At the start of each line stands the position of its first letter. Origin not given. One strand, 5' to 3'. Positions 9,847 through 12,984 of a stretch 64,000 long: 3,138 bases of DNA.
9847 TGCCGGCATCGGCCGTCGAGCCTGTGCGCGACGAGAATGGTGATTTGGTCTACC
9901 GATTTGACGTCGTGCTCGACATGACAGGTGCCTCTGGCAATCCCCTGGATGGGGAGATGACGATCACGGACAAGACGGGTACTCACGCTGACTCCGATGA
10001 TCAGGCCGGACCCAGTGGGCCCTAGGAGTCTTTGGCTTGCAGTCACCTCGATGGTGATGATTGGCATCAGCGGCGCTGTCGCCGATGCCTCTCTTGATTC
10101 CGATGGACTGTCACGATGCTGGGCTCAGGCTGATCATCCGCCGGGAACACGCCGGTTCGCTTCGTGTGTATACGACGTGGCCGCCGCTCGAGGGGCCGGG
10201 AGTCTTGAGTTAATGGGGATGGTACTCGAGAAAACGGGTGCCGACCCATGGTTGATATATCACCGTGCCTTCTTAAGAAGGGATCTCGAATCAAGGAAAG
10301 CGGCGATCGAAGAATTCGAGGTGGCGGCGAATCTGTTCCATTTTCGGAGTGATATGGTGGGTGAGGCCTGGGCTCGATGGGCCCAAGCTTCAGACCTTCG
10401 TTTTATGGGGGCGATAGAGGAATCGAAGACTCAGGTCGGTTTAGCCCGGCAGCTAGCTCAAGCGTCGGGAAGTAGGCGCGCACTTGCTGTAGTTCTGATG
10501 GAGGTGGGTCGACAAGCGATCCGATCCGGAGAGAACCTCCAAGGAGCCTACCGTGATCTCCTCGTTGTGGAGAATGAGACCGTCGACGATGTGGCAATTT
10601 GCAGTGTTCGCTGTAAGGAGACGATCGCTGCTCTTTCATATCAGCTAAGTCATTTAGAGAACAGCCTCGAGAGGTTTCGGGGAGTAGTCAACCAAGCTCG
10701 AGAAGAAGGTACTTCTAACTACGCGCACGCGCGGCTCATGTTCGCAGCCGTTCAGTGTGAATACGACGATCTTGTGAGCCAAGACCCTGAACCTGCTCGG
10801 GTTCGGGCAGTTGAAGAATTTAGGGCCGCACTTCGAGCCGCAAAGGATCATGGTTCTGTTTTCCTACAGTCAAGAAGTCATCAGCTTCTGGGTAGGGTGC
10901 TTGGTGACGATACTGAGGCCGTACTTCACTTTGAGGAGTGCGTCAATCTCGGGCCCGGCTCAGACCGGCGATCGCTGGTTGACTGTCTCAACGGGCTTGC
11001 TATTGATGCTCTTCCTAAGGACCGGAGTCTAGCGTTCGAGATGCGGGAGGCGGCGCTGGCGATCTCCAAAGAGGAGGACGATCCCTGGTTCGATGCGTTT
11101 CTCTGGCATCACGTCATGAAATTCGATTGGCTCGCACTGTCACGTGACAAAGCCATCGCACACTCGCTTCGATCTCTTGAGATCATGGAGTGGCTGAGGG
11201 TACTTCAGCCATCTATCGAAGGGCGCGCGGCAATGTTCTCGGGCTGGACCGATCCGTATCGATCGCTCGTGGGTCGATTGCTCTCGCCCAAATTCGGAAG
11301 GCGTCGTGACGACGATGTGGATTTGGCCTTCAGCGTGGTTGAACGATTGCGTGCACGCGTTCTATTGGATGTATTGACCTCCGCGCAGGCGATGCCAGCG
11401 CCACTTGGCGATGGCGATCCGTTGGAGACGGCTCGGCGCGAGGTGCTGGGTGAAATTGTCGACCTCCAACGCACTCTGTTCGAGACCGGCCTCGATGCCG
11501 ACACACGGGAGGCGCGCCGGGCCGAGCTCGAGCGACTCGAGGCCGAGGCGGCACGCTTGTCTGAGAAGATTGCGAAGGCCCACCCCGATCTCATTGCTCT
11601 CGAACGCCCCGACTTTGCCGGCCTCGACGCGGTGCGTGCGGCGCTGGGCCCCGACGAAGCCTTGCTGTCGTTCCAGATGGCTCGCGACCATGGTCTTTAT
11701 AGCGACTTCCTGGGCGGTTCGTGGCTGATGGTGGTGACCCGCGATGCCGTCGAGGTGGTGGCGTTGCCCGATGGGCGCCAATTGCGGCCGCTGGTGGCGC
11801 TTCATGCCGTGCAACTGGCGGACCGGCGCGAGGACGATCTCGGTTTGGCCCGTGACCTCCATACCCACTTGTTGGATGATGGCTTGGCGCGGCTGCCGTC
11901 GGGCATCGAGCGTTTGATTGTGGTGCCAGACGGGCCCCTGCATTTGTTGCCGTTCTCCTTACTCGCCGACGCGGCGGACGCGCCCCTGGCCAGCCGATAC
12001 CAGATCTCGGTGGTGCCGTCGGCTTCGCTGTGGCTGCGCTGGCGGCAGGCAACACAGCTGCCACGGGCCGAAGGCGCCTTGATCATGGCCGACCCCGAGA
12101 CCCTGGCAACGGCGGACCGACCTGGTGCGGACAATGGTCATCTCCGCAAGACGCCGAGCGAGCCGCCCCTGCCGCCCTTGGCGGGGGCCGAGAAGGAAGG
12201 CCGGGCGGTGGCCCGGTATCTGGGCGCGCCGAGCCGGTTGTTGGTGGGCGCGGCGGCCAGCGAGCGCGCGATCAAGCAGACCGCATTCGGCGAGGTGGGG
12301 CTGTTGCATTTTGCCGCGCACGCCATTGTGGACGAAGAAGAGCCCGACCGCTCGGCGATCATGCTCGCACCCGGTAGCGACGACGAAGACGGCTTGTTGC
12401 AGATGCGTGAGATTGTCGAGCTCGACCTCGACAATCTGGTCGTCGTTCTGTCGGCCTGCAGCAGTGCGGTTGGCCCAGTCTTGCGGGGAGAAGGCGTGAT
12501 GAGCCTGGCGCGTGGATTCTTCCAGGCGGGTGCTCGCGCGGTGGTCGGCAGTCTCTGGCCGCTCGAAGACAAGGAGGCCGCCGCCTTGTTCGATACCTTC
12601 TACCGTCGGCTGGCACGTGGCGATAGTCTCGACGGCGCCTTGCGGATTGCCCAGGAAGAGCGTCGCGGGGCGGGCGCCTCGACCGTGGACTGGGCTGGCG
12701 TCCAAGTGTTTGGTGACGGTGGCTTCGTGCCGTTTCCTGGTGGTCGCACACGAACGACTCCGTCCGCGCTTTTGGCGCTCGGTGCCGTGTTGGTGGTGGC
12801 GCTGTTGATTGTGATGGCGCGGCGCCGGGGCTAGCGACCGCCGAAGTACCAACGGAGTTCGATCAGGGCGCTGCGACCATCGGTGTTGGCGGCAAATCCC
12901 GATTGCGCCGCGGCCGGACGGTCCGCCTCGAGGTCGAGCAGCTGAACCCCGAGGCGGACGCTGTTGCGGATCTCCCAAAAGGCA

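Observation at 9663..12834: Exported TPR-CHAT caspase-like protease with a PEP-CTERM-like tail and an overlapping small upstream ORF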

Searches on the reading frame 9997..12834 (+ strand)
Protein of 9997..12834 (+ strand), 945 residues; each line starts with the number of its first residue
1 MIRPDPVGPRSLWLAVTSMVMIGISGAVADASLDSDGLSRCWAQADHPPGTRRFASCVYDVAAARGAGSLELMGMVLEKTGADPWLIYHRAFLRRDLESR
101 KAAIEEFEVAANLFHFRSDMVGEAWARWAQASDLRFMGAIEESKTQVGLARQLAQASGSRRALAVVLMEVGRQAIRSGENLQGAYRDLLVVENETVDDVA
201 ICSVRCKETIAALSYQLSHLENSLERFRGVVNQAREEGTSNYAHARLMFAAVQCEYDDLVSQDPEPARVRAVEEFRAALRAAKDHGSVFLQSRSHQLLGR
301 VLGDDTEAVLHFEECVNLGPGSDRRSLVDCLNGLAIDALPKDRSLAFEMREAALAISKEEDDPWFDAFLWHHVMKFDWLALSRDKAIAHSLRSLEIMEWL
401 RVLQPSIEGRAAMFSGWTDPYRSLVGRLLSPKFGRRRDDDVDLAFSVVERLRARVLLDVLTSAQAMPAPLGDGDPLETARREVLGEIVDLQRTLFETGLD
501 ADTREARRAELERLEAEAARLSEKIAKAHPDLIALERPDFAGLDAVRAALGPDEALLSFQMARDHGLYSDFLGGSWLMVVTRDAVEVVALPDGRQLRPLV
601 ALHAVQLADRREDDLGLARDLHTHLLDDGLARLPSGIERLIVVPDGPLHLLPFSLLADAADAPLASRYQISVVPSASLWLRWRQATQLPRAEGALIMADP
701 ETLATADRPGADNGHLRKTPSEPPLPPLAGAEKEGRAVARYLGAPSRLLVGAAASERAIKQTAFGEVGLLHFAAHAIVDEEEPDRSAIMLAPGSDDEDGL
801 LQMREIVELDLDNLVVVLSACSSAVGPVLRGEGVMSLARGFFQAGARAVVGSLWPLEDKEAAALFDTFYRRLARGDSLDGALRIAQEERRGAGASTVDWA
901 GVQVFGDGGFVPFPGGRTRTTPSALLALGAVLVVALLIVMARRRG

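Call 3: search_protein_families(library=pfam, proteins=[window:9997-12834:+], max_evalue=0.01)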
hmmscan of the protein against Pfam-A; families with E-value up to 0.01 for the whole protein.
window:9997-12834:+ (945 aa): 1 family
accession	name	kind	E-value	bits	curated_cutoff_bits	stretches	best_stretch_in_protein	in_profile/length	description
PF12770.12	CHAT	-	1.8e-61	208.6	24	1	617-907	3-289/289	CHAT domain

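Call 4: search_protein_families(library=ncbifam, proteins=[window:9997-12834:+], max_evalue=0.1)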
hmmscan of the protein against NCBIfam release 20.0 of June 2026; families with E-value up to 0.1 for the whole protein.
window:9997-12834:+ (945 aa): 1 family
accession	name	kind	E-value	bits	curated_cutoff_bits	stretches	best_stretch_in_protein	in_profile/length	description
NF041237.1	CAS_csx29_CRASP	exception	0.047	12.5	300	1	805-867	557-623/670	type III-E CRISPR-associated TPR-CHAT protein Csx29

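Call 8: find_homologous_proteins(query=window:9997-12834:+)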
Query window:9997-12834:+ (945 aa): 74 proteins with E <= 0.001 among 8000 candidates.
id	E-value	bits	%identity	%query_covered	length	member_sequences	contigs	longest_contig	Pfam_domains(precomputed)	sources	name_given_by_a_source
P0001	1.1e-138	482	38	93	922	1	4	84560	PF12770.13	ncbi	-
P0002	3.5e-113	397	42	65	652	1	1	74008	PF12770.13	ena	-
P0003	3.9e-29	119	28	49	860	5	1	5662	PF17874.8,PF13424.13,PF13176.13,PF12770.13,PF07719.24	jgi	jgi:CHAT domain-containing protein/tetratricopeptide (TPR) repeat protein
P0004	2.6e-28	117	33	48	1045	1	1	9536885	PF17874.8,PF00515.35,PF13424.13,PF13176.13,PF12770.13,PF13181.13,PF07719.24,PF13374.13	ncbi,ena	-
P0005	4.2e-28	116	32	54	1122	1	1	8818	PF17874.8,PF00515.35,PF13424.13,PF13432.13,PF12770.13,PF13181.13,PF07719.24,PF13374.13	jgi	jgi:CHAT domain-containing protein/tetratricopeptide (TPR) repeat protein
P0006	1.9e-27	114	36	39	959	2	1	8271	PF00515.35,PF13424.13,PF13176.13,PF24885.2,PF12770.13,PF13181.13,PF07719.24,PF13374.13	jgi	jgi:CHAT domain-containing protein/Tfp pilus assembly protein PilF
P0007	1.2e-25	108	32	52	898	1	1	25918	PF10602.16,PF17874.8,PF00515.35,PF13424.13,PF13176.13,PF24885.2,PF12770.13,PF13181.13,PF07719.24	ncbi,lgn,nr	ncbi:MAG TPA: CHAT domain-containing protein [Thermoanaerobaculia bacterium]|nr:CHAT domain-containi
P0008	1.5e-24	104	36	28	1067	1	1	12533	PF13414.13,PF17874.8,PF00515.35,PF13424.13,PF13176.13,PF14938.13,PF12770.13,PF13181.13,PF07719.24,PF13374.13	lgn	-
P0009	2.9e-24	103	32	44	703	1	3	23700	PF00515.35,PF13424.13,PF13428.13,PF12770.13,PF07719.24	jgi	jgi:CHAT domain-containing protein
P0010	1.8e-23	101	31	49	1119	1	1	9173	PF17874.8,PF00515.35,PF13424.13,PF13176.13,PF14938.13,PF12770.13,PF13181.13,PF07719.24,PF13374.13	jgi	jgi:CHAT domain-containing protein/tetratricopeptide (TPR) repeat protein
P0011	2.9e-22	97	31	49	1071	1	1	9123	PF17874.8,PF00515.35,PF13424.13,PF13176.13,PF12770.13,PF07719.24,PF13374.13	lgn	-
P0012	5.9e-22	96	30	39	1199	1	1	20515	PF12931.14,PF13176.13,PF24885.2,PF12770.13,PF13374.13,PF07721.21,PF14559.13,PF17874.8,PF00515.35,PF13424.13,PF13432.13,PF13181.13,PF27980.1,PF07719.24,PF13174.13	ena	-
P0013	4.2e-21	93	30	50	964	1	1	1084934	PF13424.13,PF12770.13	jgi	jgi:CHAT domain-containing protein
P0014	1.2e-20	91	27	51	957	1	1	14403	PF10602.16,PF13176.13,PF13428.13,PF12770.13,PF13374.13,PF13371.13,PF17874.8,PF00515.35,PF13424.13,PF21033.5,PF13181.13,PF07719.24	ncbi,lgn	-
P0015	2.4e-20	90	26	55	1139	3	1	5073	PF17874.8,PF00515.35,PF13424.13,PF12770.13,PF13181.13,PF07719.24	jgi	jgi:CHAT domain-containing protein/Tfp pilus assembly protein PilF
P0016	5.6e-20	89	32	44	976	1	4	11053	PF17874.8,PF00515.35,PF13424.13,PF13176.13,PF24885.2,PF12770.13,PF13181.13,PF07719.24,PF13374.13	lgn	-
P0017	9.8e-19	85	31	46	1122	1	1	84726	PF17874.8,PF00515.35,PF10952.16,PF13424.13,PF13176.13,PF12770.13,PF13181.13,PF07719.24,PF13374.13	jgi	jgi:CHAT domain-containing protein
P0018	1.0e-18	85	29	60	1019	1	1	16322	PF04910.21,PF13431.13,PF13176.13,PF24885.2,PF13428.13,PF12770.13,PF13374.13,PF07721.21,PF14559.13,PF17874.8,PF00515.35,PF13424.13,PF13432.13,PF13181.13,PF07719.24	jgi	jgi:CHAT domain-containing protein/tetratricopeptide (TPR) repeat protein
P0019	2.1e-18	84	29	56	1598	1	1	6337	PF17874.8,PF00515.35,PF13424.13,PF13432.13,PF12770.13,PF13181.13,PF07719.24,PF13374.13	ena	-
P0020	4.4e-18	83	33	28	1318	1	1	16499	PF12770.13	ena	-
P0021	5.4e-18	83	35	28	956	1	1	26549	PF17874.8,PF00515.35,PF13424.13,PF13176.13,PF24885.2,PF12770.13,PF13181.13,PF07719.24,PF13374.13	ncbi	ncbi:MAG TPA: tetratricopeptide repeat protein [Candidatus Polarisedimenticolaceae bacterium]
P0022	9.2e-18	82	31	48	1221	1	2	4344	PF13431.13,PF07720.19,PF21325.4,PF13176.13,PF24885.2,PF13428.13,PF12770.13,PF13374.13,PF07721.21,PF17874.8,PF00515.35,PF13424.13,PF13432.13,PF13181.13,PF07719.24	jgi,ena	-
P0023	1.1e-17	81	33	28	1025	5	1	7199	PF13431.13,PF13176.13,PF13428.13,PF12770.13,PF13374.13,PF14559.13,PF17874.8,PF00515.35,PF13424.13,PF13432.13,PF13181.13,PF07719.24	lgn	-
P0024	1.3e-17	81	29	53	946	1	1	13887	PF17874.8,PF00515.35,PF13424.13,PF12770.13,PF13181.13,PF07719.24,PF13374.13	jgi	jgi:CHAT domain-containing protein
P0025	1.3e-17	81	36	31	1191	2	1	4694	PF12770.13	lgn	-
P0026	1.5e-17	81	28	46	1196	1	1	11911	PF00515.35,PF13424.13,PF12770.13,PF07719.24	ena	-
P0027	9.2e-17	78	30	32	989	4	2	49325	PF12770.13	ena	-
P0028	2.6e-16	77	38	13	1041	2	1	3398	PF14559.13,PF13424.13,PF12770.13,PF13181.13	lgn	-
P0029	2.7e-16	77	31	27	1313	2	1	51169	PF13431.13,PF13176.13,PF24885.2,PF13428.13,PF12770.13,PF13374.13,PF07721.21,PF14559.13,PF17874.8,PF00515.35,PF13424.13,PF13432.13,PF13181.13,PF07719.24,PF20308.5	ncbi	-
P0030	2.7e-15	74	29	36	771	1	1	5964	PF13424.13,PF13432.13,PF12770.13,PF07719.24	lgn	-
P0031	6.6e-15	72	30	26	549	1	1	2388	PF12770.13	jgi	jgi:CHAT domain-containing protein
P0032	1.2e-14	71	30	31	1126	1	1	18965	PF13424.13,PF12770.13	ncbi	ncbi:MAG: CHAT domain-containing protein [Caldimonas sp.]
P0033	1.9e-14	71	31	35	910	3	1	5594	PF00515.35,PF13424.13,PF12770.13,PF07719.24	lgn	-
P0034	2.1e-14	71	28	44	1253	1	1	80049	PF17874.8,PF00515.35,PF13424.13,PF13176.13,PF24885.2,PF12770.13,PF13181.13,PF07719.24,PF13374.13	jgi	jgi:CHAT domain-containing protein/tetratricopeptide (TPR) repeat protein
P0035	2.3e-14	71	27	43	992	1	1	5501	PF00515.35,PF13424.13,PF13176.13,PF12770.13,PF13181.13,PF07719.24,PF13374.13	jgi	jgi:CHAT domain-containing protein/Flp pilus assembly protein TadD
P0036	7.3e-14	69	33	28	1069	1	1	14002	PF13414.13,PF13176.13,PF13428.13,PF12770.13,PF13374.13,PF17874.8,PF00515.35,PF13424.13,PF14938.13,PF13181.13,PF07719.24,PF13174.13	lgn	-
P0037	1.3e-13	68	32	28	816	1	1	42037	PF14559.13,PF00515.35,PF13424.13,PF13176.13,PF12770.13,PF13181.13,PF07719.24,PF13374.13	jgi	jgi:tetratricopeptide (TPR) repeat protein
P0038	2.1e-13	67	37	16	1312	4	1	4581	PF13431.13,PF17820.8,PF14357.12,PF13176.13,PF24885.2,PF13428.13,PF12770.13,PF13374.13,PF14559.13,PF00515.35,PF13424.13,PF13432.13,PF13181.13,PF12968.14,PF07719.24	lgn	-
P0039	2.7e-13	67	28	28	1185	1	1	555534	PF12770.13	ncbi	ncbi:CHAT domain-containing protein [Streptomyces globisporus]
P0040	6.8e-13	66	27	57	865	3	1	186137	PF00515.35,PF13424.13,PF13432.13,PF12770.13,PF13181.13,PF07719.24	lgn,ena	-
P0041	1.2e-12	65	32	31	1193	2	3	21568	PF10602.16,PF13431.13,PF13414.13,PF13176.13,PF24885.2,PF12770.13,PF13374.13,PF07721.21,PF14559.13,PF24575.2,PF17874.8,PF00515.35,PF13424.13,PF13432.13,PF13181.13,PF07719.24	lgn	-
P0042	1.4e-12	65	28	33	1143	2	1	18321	PF13431.13,PF13414.13,PF13176.13,PF24885.2,PF13428.13,PF12770.13,PF13374.13,PF07721.21,PF13371.13,PF17874.8,PF00515.35,PF13424.13,PF13432.13,PF13181.13,PF07719.24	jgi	jgi:CHAT domain-containing protein/tetratricopeptide (TPR) repeat protein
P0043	2.1e-12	64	30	39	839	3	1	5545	PF14559.13,PF17874.8,PF00515.35,PF13424.13,PF13176.13,PF13432.13,PF12770.13,PF13181.13,PF07719.24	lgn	-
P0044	2.2e-12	64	28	60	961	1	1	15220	PF13424.13,PF12770.13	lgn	-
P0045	2.7e-12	64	33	28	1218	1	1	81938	PF00515.35,PF13424.13,PF14938.13,PF08238.19,PF12770.13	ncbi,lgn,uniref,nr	ncbi:CHAT domain-containing protein [Candidatus Oscillochloris fontis]|uniref:CHAT domain-containing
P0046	7.6e-12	62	31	15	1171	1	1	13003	PF12770.13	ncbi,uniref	ncbi:CHAT domain-containing protein [Streptomyces sp. NPDC058375]|uniref:CHAT domain-containing prot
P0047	7.6e-12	62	28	56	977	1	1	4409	PF00515.35,PF13424.13,PF13432.13,PF12770.13,PF13181.13,PF07719.24,PF13374.13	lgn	-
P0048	1.4e-11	61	30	26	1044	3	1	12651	PF12770.13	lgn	-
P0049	1.5e-11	61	28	39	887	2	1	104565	PF00515.35,PF13176.13,PF12770.13,PF07719.24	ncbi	-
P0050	1.7e-11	61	27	48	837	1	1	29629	PF12770.13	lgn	-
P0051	8.0e-11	59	30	38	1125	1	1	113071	PF12770.13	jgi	jgi:CHAT domain-containing protein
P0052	1.0e-10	58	29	27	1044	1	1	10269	PF12770.13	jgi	jgi:CHAT domain-containing protein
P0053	1.3e-10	58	25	56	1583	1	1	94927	PF10602.16,PF13414.13,PF13374.13,PF07721.21,PF08631.17,PF00515.35,PF13424.13,PF28559.1,PF14938.13,PF07719.24,PF13174.13,PF13431.13,PF23914.2,PF25058.2,PF09986.16,PF13176.13,PF24885.2,PF13428.13,PF12770.13,PF14559.13,PF10516.16,PF17874.8,PF12895.14,PF21033.5,PF13432.13,PF13181.13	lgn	-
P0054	1.6e-10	58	30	29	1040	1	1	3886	PF13431.13,PF13414.13,PF13371.13,PF12770.13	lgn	-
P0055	2.0e-10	57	34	16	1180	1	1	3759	PF13431.13,PF17820.8,PF00595.30,PF13176.13,PF24885.2,PF13428.13,PF12770.13,PF13374.13,PF14559.13,PF17874.8,PF13180.13,PF00515.35,PF13424.13,PF13432.13,PF13181.13,PF07719.24,PF13174.13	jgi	jgi:CHAT domain-containing protein/Tfp pilus assembly protein PilF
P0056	2.1e-10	57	32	24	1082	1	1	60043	PF13414.13,PF12770.13,PF07719.24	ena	-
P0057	2.7e-10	57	32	25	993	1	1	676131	PF13424.13,PF12770.13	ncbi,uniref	ncbi:CHAT domain-containing tetratricopeptide repeat protein [Microbispora hainanensis]|uniref:CHAT 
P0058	2.4e-9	54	37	16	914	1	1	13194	PF13424.13,PF12770.13,PF07719.24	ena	-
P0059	4.0e-9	53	29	39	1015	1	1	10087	PF12770.13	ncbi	ncbi:MAG TPA: CHAT domain-containing protein [Longimicrobium sp.]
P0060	4.3e-9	53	30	25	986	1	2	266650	PF13424.13,PF12770.13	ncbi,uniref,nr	ncbi:CHAT domain-containing protein [Microbispora hainanensis]|uniref:CHAT domain-containing protein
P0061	6.4e-9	52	30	25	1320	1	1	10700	PF13431.13,PF13414.13,PF13176.13,PF24885.2,PF13428.13,PF12770.13,PF13374.13,PF07721.21,PF17874.8,PF00515.35,PF13424.13,PF13432.13,PF13181.13,PF07719.24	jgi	jgi:CHAT domain-containing protein/tetratricopeptide (TPR) repeat protein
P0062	7.3e-9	52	29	33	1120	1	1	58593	PF13490.12,PF00515.35,PF12770.13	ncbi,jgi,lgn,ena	ncbi:MAG TPA: CHAT domain-containing protein [Thermoanaerobaculia bacterium]|jgi:CHAT domain-contain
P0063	2.5e-8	51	39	12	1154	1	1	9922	PF17874.8,PF00515.35,PF13424.13,PF13176.13,PF24885.2,PF12770.13,PF13181.13,PF07719.24,PF13374.13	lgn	-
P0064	3.0e-8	50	25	50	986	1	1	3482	PF19125.6,PF13424.13,PF12770.13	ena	-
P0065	4.7e-8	50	28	28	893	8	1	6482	PF17874.8,PF13424.13,PF24885.2,PF12770.13,PF07719.24,PF13374.13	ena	-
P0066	8.2e-8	49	30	27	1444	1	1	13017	PF14559.13,PF17874.8,PF00515.35,PF13424.13,PF13176.13,PF24885.2,PF12770.13,PF13181.13,PF07719.24,PF13374.13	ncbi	-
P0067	2.0e-7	48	26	47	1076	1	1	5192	PF05291.17,PF13414.13,PF23655.2,PF00515.35,PF04212.25,PF13424.13,PF13176.13,PF14938.13,PF12770.13,PF07719.24,PF13374.13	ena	-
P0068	3.7e-7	47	32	17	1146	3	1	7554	PF17874.8,PF00515.35,PF13424.13,PF13176.13,PF24885.2,PF12770.13,PF13181.13,PF07719.24,PF13374.13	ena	-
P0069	5.0e-7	46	38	12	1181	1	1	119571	PF07721.21,PF17874.8,PF00515.35,PF13424.13,PF13176.13,PF24885.2,PF13432.13,PF12770.13,PF13181.13,PF07719.24,PF13374.13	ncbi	-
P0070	1.4e-6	45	34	15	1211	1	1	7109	PF13431.13,PF17820.8,PF00595.30,PF13176.13,PF24885.2,PF12688.14,PF12770.13,PF13374.13,PF17874.8,PF13180.13,PF00515.35,PF13424.13,PF13432.13,PF13181.13,PF07719.24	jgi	jgi:tetratricopeptide (TPR) repeat protein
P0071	1.1e-5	42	30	28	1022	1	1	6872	PF00515.35,PF13424.13,PF13176.13,PF24885.2,PF12770.13,PF13181.13,PF07719.24,PF13374.13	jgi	jgi:CHAT domain-containing protein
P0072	1.2e-4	38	30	40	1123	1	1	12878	PF13424.13,PF24885.2,PF12770.13,PF13374.13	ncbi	-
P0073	4.1e-4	37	28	15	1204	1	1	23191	PF17820.8,PF13176.13,PF24885.2,PF13428.13,PF12770.13,PF13374.13,PF07721.21,PF14559.13,PF17874.8,PF13180.13,PF00515.35,PF13424.13,PF13432.13,PF13181.13,PF07719.24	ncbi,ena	-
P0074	6.3e-4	36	29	37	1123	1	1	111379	PF14559.13,PF00515.35,PF13424.13,PF13176.13,PF24885.2,PF12770.13,PF13374.13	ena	-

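Call 10: find_encoding_contigs(protein=P0001, flank=8000, max_places=4)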
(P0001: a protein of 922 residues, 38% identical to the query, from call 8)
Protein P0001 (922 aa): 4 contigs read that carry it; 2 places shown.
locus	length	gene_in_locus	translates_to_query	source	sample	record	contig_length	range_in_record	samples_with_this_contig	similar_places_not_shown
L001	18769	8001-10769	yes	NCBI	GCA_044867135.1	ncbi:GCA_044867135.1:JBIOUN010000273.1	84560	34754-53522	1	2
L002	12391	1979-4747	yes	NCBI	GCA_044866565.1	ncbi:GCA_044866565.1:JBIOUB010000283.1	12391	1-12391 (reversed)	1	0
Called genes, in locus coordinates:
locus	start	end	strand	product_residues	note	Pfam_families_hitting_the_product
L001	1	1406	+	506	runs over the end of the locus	PF17152:CHASE8, PF00672:HAMP, PF00512:HisKA, PF02518:HATPase_c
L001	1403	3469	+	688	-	PF00072:Response_reg, PF08447:PAS_3, PF00990:GGDEF, PF00563:EAL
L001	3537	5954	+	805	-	PF00082:Peptidase_S8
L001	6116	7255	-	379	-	PF11138:DUF2911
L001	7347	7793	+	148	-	PF00583:Acetyltransf_1, PF13673:Acetyltransf_10, PF13508:Acetyltransf_7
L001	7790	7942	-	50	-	-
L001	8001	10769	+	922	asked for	PF12770:CHAT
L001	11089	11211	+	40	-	-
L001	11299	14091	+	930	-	PF12770:CHAT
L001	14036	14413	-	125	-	PF10861:DUF2784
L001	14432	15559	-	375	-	PF02746:MR_MLE_N, PF13378:MR_MLE_C, PF26685:DUF8230_C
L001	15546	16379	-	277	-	-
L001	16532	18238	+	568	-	PF03109:ABC1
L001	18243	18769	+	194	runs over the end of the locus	-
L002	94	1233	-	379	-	PF11138:DUF2911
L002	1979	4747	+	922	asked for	PF12770:CHAT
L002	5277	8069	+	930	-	PF12770:CHAT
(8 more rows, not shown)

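Call 11: find_encoding_contigs(protein=P0002, flank=8000, max_places=4)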
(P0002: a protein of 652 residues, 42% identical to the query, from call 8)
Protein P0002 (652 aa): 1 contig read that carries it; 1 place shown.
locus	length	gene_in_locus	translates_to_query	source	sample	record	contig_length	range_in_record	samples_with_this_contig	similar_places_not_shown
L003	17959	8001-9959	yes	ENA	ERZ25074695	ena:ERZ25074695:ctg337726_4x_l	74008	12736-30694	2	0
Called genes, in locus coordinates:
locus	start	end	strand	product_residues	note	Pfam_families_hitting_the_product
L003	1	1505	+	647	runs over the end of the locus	PF07244:POTRA, PF01103:Omp85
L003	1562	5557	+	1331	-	PF27051:TamB_N, PF04357:TamB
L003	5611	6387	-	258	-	PF00497:SBP_bac_3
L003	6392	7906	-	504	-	PF00990:GGDEF, PF00563:EAL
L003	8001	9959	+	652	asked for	PF12770:CHAT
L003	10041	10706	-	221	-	-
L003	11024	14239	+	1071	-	PF27218:MJ0043_C (weak), PF00580:UvrD-helicase, PF13245:AAA_19, PF13604:AAA_30 (faint), PF13361:UvrD_C, PF13538:UvrD_C_2 (faint)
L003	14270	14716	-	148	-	-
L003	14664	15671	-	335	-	PF00089:Trypsin (weak)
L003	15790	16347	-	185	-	PF00440:TetR_N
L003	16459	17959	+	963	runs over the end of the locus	-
